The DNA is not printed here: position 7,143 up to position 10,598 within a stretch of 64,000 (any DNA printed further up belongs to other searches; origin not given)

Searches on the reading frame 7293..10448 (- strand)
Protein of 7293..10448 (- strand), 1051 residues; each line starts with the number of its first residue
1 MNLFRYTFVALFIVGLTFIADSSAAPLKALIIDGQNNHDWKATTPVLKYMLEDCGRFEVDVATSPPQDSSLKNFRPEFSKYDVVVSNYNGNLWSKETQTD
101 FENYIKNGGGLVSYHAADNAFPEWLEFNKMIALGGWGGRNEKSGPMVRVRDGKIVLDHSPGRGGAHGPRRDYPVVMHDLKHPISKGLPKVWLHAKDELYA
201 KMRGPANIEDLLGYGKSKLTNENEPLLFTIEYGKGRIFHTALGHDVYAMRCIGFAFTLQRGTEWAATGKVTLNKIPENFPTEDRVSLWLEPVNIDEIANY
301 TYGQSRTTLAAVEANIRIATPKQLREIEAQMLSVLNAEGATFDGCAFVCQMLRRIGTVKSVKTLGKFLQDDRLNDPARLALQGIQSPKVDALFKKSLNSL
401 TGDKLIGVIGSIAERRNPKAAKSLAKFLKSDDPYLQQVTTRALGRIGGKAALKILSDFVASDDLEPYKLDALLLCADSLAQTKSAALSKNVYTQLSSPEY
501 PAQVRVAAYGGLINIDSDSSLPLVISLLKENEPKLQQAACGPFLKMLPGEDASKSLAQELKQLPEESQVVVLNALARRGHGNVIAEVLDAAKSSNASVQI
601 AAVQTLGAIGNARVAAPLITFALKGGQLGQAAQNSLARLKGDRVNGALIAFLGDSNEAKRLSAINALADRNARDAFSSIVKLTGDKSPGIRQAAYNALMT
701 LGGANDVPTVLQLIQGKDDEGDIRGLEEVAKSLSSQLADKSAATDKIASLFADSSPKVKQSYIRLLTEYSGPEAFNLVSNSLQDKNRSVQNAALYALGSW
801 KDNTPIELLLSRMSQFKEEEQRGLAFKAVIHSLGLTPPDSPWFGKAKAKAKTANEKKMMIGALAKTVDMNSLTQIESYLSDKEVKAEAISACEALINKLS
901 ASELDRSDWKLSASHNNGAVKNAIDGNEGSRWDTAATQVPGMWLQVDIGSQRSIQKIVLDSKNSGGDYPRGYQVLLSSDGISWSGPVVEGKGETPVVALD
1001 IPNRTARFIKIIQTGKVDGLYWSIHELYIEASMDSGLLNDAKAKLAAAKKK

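Call 52: search_protein_families(library=pfam, proteins=[window:7293-10448:-], max_evalue=0.00001)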
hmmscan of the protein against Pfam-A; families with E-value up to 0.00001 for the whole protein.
window:7293-10448:- (1051 aa): 6 families
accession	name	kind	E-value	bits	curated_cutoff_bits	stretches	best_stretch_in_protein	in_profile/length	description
PF13646.12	HEAT_2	-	1.4e-43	147.6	27.7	4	647-720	3-77/88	HEAT repeats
PF06283.17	ThuA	-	7.4e-25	88.9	33.4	1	28-265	1-209/209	Trehalose utilisation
PF00754.31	F5_F8_type_C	-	3.5e-17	63.2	28.2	1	914-1025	8-125/127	F5/8 type C domain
PF22633.2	F5_F8_type_C_2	-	2.1e-13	51.1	27.8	1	922-1011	1-91/91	NedA-like, galactose-binding domain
PF02985.28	HEAT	-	6.2e-13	48.1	23.5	0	678-701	4-27/31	HEAT repeat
PF13513.12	HEAT_EZ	-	8.1e-06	26.7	27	0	775-799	30-54/55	HEAT-like repeat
